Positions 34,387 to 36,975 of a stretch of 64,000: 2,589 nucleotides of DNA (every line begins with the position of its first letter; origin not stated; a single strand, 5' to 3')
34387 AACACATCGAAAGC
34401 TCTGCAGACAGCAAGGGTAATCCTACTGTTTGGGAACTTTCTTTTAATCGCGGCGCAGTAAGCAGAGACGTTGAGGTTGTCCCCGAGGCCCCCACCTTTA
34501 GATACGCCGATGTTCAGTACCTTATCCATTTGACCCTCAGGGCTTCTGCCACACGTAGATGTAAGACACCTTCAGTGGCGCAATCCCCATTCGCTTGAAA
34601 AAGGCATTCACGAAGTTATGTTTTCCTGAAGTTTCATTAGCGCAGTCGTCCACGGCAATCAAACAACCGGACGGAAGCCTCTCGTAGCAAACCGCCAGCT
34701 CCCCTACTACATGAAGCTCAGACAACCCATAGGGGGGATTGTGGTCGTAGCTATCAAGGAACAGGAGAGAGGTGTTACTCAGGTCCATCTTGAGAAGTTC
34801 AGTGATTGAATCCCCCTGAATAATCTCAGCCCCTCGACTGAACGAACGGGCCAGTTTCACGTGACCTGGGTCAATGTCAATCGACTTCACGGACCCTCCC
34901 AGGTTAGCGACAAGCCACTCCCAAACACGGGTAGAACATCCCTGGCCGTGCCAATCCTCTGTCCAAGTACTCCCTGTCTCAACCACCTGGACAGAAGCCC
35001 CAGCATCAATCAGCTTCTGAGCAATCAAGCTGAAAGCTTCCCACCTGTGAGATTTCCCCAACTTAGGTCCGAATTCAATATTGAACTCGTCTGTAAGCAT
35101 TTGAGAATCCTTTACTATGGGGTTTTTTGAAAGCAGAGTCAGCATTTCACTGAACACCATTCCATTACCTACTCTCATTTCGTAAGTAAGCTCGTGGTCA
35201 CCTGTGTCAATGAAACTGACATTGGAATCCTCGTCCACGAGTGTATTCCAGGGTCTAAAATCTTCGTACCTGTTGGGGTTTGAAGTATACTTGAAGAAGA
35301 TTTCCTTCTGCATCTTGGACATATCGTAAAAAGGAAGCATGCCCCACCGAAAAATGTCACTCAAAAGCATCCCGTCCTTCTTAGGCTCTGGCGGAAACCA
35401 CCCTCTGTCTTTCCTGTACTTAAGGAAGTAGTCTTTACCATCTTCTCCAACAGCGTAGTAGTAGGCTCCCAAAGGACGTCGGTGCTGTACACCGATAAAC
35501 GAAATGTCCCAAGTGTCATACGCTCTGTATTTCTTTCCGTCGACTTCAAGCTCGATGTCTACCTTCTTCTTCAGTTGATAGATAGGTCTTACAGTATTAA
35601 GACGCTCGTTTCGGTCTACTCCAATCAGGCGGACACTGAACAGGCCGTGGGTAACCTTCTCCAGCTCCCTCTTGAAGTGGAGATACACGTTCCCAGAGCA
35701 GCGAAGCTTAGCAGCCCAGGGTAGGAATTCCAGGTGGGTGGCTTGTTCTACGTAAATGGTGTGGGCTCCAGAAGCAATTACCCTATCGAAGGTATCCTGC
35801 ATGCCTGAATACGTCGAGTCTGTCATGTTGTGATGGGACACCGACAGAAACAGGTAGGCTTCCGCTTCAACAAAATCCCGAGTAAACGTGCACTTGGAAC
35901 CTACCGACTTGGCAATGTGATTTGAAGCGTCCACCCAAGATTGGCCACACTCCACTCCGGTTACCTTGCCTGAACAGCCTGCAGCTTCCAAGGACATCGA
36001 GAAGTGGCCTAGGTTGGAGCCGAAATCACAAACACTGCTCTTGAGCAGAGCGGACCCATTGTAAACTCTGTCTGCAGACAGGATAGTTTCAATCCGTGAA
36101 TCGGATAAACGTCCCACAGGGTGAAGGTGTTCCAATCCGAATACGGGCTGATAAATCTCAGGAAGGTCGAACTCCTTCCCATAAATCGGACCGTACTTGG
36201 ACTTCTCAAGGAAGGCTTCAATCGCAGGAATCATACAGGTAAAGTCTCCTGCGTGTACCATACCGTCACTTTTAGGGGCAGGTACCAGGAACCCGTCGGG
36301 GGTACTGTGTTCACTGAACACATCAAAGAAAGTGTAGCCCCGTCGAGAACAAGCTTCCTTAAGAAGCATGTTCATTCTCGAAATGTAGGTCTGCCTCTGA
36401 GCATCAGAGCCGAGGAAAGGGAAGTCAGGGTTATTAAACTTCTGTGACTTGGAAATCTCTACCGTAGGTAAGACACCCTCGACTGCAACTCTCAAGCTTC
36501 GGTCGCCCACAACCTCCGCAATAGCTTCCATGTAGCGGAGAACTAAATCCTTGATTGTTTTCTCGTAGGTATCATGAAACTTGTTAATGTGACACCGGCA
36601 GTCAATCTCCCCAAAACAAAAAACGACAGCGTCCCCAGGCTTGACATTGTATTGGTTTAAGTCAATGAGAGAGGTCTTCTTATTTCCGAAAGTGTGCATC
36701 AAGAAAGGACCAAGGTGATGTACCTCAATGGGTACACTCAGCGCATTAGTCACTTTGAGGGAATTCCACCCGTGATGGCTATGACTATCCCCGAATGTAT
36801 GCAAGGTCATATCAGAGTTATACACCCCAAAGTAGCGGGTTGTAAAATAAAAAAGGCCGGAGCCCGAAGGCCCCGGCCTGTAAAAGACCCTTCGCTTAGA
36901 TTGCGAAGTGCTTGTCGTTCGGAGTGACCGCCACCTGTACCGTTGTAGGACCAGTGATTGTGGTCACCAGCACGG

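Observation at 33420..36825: Lower-GC glycosylation/modification island in the late region (GT9 heptosyltransferase-like plus SGNH hydrolase and double methyltransferase fusion), with a GT2 in the early region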

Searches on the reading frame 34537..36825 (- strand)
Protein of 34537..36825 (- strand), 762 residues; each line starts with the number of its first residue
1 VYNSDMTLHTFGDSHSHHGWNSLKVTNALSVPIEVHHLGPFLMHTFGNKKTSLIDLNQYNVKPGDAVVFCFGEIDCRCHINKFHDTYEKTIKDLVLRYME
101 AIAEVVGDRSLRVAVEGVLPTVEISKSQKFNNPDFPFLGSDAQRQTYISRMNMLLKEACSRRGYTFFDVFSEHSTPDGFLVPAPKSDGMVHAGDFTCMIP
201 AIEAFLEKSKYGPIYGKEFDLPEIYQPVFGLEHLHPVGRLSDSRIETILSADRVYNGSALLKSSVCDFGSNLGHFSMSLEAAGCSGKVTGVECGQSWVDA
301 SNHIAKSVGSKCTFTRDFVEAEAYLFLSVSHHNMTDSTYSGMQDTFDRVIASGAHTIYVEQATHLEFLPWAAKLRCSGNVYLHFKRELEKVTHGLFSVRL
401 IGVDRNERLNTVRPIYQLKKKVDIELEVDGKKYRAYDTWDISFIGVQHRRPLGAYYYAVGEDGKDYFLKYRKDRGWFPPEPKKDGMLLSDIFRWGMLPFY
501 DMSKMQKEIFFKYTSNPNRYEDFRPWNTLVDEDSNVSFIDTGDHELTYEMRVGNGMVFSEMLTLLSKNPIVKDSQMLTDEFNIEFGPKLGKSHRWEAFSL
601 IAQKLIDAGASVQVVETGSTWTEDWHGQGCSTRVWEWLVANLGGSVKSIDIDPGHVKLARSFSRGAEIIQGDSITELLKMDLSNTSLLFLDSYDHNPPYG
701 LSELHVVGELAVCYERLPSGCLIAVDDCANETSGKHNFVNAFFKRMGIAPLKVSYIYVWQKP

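Call 3: search_protein_families(library=pfam, proteins=[window:34537-36825:-], max_evalue=1)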
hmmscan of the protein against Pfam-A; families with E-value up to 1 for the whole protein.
window:34537-36825:- (762 aa): 4 families
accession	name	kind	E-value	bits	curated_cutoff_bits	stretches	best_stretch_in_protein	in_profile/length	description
PF13578.12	Methyltransf_24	-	0.0023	19.2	26.3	1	628-728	7-105/105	Methyltransferase domain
PF13472.12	Lipase_GDSL_2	-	0.0053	17.7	32.9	1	60-191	60-170/178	GDSL-like Lipase/Acylhydrolase family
PF13649.12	Methyltransf_25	-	0.022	15.9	27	0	265-318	1-54/97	Methyltransferase domain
PF13679.12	Methyltransf_32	-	0.036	14.5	27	1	263-314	27-84/143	Methyltransferase domain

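Call 4: search_protein_families(library=phrogs, proteins=[window:34537-36825:-], max_evalue=0.01)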
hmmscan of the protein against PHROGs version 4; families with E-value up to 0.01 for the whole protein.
window:34537-36825:- (762 aa): 1 family
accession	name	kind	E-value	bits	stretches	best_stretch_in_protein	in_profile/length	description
phrog_24975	-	unknown function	5.5e-19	69.3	1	593-759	332-502/509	-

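Call 7: search_dna_similar(query=window:34537-36825:-, collection=phages, mode=protein, max_rows=30)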
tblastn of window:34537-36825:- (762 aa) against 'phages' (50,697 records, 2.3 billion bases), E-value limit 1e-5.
Records with a match: 1; places in all: 1; records where one place covers at least 80% of the query: 0.
Best place of each record, by identity: <60% 1.
By first word of the organism name: Synechococcus 1.
By host as written in the record: Synechococcus sp. PCCC-A2c 1.
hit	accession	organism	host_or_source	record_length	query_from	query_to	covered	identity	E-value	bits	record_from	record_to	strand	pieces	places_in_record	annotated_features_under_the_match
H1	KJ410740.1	Synechococcus phage S-EIVl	Synechococcus sp. PCCC-A2c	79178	567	762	26%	29.7%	4e-11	73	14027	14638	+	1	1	hypothetical protein (x2)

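Call 12: search_protein_families(library=ncbifam, proteins=[window:34537-36825:-], max_evalue=0.1)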
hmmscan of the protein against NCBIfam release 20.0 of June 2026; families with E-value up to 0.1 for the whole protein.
window:34537-36825:- (762 aa): 0 families

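Call 13: search_solved_structures(query=window:34537-36825:-, max_evalue=1, show_alignments=2)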
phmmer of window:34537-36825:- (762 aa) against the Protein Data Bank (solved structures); distinct sequences matched with E-value up to 1: 6.
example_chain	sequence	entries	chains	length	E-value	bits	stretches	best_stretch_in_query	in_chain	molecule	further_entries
4azw_A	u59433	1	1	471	0.0083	17.2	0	220-303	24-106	WBDD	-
4uw0_A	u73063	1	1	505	0.01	16.9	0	220-303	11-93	WBDD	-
4ax8_A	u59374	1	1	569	0.015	16.4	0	220-302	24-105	WBDD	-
4azs_A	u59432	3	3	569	0.015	16.4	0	220-302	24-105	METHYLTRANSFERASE WBDD | WBDD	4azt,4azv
8c9x_F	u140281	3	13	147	0.17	12.9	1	252-328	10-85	Nanobody C4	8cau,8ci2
8a22_Bp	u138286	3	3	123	0.38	11.7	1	481-538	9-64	bS16m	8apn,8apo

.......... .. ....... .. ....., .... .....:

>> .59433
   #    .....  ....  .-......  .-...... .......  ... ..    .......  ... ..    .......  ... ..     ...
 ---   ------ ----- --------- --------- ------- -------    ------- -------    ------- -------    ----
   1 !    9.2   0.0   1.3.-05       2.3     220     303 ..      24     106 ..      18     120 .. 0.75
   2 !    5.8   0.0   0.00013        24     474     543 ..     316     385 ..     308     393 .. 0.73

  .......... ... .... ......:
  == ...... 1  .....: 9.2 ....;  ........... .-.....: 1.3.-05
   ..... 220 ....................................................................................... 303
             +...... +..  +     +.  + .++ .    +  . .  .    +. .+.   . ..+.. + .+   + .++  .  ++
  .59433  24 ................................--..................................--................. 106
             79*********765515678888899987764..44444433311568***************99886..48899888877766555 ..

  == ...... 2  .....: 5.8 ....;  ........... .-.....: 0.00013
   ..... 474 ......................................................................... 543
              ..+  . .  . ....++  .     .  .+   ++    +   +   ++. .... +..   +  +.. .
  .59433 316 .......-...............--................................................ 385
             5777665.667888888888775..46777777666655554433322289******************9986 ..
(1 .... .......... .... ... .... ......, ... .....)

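Call 15: find_homologous_proteins(query=window:34537-36825:-, max_evalue=0.001)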
Query window:34537-36825:- (762 aa): 17 proteins with E <= 0.001 among 8000 candidates.
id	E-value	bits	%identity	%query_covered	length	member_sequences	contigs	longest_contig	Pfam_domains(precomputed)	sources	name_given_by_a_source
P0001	0.0e+0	1791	100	99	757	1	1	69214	-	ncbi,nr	ncbi:Uncharacterised protein [uncultured archaeon]|nr:Uncharacterised protein [uncultured archaeon]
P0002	3.3e-184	632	52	71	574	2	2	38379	-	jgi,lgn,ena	jgi:hypothetical protein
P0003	1.4e-33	134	38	25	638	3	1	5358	-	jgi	jgi:hypothetical protein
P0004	6.8e-33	132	41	25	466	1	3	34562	PF25342.2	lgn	-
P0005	1.8e-32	130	38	26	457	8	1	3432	PF05050.20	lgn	-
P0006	7.0e-32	128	41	25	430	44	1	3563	PF05050.20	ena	-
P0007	3.2e-31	126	43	25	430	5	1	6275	PF05050.20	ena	-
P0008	3.3e-31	126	40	25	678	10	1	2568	PF05050.20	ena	-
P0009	4.0e-30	123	43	25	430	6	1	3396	PF05050.20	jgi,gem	-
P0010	6.7e-29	119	42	25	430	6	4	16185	PF05050.20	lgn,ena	-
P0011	6.8e-29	118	42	25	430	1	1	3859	PF05050.20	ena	-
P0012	9.5e-29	118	36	29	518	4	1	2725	-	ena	-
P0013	3.1e-26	110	36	26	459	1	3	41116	PF08795.17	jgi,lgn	-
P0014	2.6e-25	107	32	25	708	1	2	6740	PF19662.5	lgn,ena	-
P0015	2.7e-25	107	36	25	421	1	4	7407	-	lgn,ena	-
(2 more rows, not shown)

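Call 16: find_encoding_contigs(protein=P0002, flank=10000, max_places=4)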
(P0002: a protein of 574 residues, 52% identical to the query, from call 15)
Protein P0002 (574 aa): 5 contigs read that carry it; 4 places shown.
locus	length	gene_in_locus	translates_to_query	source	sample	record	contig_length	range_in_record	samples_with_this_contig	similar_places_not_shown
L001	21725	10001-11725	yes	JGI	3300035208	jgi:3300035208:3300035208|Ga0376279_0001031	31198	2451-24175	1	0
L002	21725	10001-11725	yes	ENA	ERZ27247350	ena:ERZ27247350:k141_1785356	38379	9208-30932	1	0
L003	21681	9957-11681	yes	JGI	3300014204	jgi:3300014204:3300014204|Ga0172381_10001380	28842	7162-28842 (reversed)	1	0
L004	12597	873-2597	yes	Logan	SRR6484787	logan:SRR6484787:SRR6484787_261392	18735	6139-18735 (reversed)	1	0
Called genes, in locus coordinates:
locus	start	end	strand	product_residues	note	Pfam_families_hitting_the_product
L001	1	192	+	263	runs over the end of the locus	-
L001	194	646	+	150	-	-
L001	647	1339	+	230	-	-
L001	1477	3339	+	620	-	PF27249:MJ0330_N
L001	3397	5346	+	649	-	PF04860:Phage_portal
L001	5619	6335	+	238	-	-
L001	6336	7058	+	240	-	-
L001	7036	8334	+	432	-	PF00149:Metallophos (weak)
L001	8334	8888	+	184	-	-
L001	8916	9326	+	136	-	-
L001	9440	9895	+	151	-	-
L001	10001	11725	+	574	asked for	-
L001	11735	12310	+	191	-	-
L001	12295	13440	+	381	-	PF01075:Glyco_transf_9 (faint)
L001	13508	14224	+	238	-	-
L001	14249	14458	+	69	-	-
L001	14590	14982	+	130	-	-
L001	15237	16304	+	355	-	PF18823:InPase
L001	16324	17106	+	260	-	PF01068:DNA_ligase_A_M (weak)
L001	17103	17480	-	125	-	PF00383:dCMP_cyt_deam_1, PF14437:MafB19-deam (faint)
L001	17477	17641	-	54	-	-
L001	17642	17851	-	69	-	-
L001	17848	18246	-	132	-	-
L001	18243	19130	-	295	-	PF06414:Zeta_toxin (weak), PF08433:KTI12 (weak), PF13238:AAA_18 (weak), PF13671:AAA_33, PF03767:Acid_phosphat_B (weak), PF24694:LNS2_PITM1-3 (faint), PF25109:HAD_PNKP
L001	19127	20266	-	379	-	PF09511:RNA_lig_T4_1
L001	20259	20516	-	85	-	-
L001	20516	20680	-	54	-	-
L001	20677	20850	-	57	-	-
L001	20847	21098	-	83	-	-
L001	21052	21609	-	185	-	-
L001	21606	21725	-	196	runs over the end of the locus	-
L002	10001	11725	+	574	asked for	-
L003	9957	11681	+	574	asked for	-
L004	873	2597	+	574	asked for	-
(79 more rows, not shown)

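Call 34: search_protein_families(library=pfam, proteins=[L001:11735-12310:+, P0002], max_evalue=0.01)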
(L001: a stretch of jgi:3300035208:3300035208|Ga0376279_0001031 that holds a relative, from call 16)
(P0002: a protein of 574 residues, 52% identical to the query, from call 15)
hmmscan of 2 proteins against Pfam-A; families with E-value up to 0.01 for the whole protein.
L001:11735-12310:+ (191 aa): 1 family
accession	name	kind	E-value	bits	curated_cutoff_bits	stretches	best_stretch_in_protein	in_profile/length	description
PF13578.12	Methyltransf_24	-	0.00062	21.1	26.3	1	57-157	7-105/105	Methyltransferase domain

P0002 (574 aa): 1 family
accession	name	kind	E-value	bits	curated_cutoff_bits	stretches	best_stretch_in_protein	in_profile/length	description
PF13472.12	Lipase_GDSL_2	-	0.0054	17.7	32.9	0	57-192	61-170/178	GDSL-like Lipase/Acylhydrolase family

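Call 69: predict_structure(alignment_id=A8)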
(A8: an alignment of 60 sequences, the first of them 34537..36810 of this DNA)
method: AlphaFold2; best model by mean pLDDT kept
length: 757 residues; sequences in the alignment: 60
mean_pLDDT: 73.1   pTM: 0.58
mean pLDDT of the five models: 73.1, 71.3, 70.9, 69.4, 68.1
residues with pLDDT >= 90: 317; 70-90: 169; 50-70: 58; < 50: 213
segments of 3 or more residues with pLDDT < 50: 205-234, 548-551, 553-589, 609-631, 637-667, 679-757
pLDDT, mean of each block of 10 residues (from residue 1): 96 94 96 95 96 96 88 72 91 98 93 93 77 88 94 91 95 92 90 92 54 45 42 64 91 91 79 89 89 84 88 92 72 86 94 90 83 90 96 93 78 97 97 90 84 97 93 94 91 92 90 79 94 79 50 45 36 30 39 54 51 33 37 47 29 22 33 51 40 31 37 41 36 43 35 27
secondary structure, 60 per line:
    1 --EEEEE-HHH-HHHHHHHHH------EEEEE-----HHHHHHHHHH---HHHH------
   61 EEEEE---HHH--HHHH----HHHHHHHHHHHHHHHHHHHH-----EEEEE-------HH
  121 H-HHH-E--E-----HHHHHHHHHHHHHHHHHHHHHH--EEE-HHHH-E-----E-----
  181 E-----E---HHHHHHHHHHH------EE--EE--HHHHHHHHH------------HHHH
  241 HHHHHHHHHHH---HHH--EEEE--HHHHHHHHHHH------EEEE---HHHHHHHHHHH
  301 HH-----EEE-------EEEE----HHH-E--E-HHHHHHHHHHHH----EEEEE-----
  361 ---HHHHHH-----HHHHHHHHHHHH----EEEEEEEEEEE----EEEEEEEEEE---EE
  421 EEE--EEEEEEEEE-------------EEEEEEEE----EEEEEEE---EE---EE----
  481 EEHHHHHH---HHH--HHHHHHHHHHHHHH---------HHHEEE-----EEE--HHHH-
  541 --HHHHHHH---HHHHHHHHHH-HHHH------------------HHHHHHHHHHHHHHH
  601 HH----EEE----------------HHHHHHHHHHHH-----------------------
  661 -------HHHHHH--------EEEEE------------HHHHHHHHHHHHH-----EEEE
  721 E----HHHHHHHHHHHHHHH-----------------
elements in order (helices of 4 or more, strands of 3 or more residues): E3-7 H13-21 E28-32 H38-47 H51-54 E61-65 H74-77 H82-101 E107-111 H136-157 E160-162 H164-167 H191-201 H216-224 H237-251 E260-263 H266-276 E283-286 H290-302 E308-310 E318-321 H335-346 E351-355 H364-369 H375-386 E391-401 E406-415 E419-423 E426-434 E448-455 E460-466 H483-488 H497-510 E523-525 E531-533 H536-539 H543-549 H553-562 H564-567 H586-602 E607-609 H626-637 H668-673 E682-686 H699-711 E717-721 H726-740

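Call 71: fold_search(model_id=the predicted structure, library=pdb)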
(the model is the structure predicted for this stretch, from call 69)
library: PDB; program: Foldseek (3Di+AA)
matches with E <= 10: 1719; with E <= 0.001: 457
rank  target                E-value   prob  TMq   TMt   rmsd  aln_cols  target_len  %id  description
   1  4ax8                  9.2e-14  1.00  0.21  0.33  19.9       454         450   17  Medium resolution structure of the bifunctional kinase- methyltransferase WbdD (released 2012-10-03)
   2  4uw0                  2.8e-13  1.00  0.22  0.32  16.0       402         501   18  Low resolution structure of WbdD with C-terminal bundle ordered to residue 505 (released 2014-08-27)
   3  4azt                  1.1e-12  1.00  0.21  0.34  14.2       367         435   17  Co-crystal structure of WbdD and kinase inhibitor LY294002. (released 2012-09-26)
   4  3p94_C                5.0e-07  1.00  0.19  0.65   4.5       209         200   18  Crystal structure of a GDSL-like Lipase (BDI_0976) from Parabacteroides distasonis ATCC 8503 at 1.93 A resolution (released 2010-11-03)
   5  3p94_D                7.1e-07  1.00  0.19  0.64   4.4       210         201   18  Crystal structure of a GDSL-like Lipase (BDI_0976) from Parabacteroides distasonis ATCC 8503 at 1.93 A resolution (released 2010-11-03)
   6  2r3s_A                7.5e-07  1.00  0.19  0.38  14.7       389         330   11  CRYSTAL STRUCTURE OF A PUTATIVE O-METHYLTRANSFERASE (NPUN_R0239) FROM NOSTOC PUNCTIFORME PCC 73102 AT 2.15 A RESOLUTIO (released 2007-09-11)
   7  3c0k_A                1.2e-06  1.00  0.18  0.32   6.1       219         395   14  Crystal Structure of a ribosomal RNA methyltranferase (released 2008-11-04)
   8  5f8e_C                1.4e-06  1.00  0.17  0.33  10.2       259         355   14  Rv2258c-SAH (released 2016-06-29)
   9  9hi5_C                1.6e-06  1.00  0.19  0.60   5.1       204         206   17  Structure of scaffold FI6-focused design_02 (released 2025-12-03)
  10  9hi5_B                1.7e-06  1.00  0.20  0.61   5.5       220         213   17  Structure of scaffold FI6-focused design_02 (released 2025-12-03)
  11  4m6y_B                2.4e-06  1.00  0.18  0.37   6.4       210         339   13  Mutant structure of methyltransferase from Streptomyces hygroscopicus complexed with S-adenosyl-L-homocysteine and met (released 2014-06-25)
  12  6dcc_A                3.0e-06  1.00  0.17  0.51   9.3       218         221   15  Structure of methylphosphate capping enzyme methyltransferase domain in complex with 5' end of 7SK RNA (released 2018-12-19)
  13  4m6x_A                3.2e-06  1.00  0.16  0.33   9.5       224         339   13  Mutant structure of methyltransferase from Streptomyces hygroscopicus complexed with S-adenosyl-L-homocysteine and met (released 2014-06-25)
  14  1ve3_A                3.8e-06  1.00  0.18  0.57   6.3       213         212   16  Crystal structure of PH0226 protein from Pyrococcus horikoshii OT3 (released 2005-05-24)
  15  1tw2_A                4.3e-06  1.00  0.17  0.37  13.3       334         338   12  Crystal structure of Carminomycin-4-O-methyltransferase (DnrK) in complex with S-adenosyl-L-homocystein (SAH) and 4-me (released 2004-09-14)
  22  4ppy_A                7.2e-06  1.00  0.19  0.58   4.9       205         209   16  Crystal structure of a putative acylhydrolase (BF3764) from Bacteroides fragilis NCTC 9343 at 2.00 A resolution (released 2014-04-02)
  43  4hf7                  1.3e-05  1.00  0.20  0.64   4.2       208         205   15  Crystal structure of a GDSL-like lipase (BT0569) from Bacteroides thetaiotaomicron VPI-5482 at 1.77 A resolution (released 2012-10-24)
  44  6xpg                  1.3e-05  1.00  0.18  0.62   4.2       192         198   13  Crystal Structure of Sialate O-acetylesterase from Bacteroides vulgatus by Serial Crystallography (released 2020-07-15)
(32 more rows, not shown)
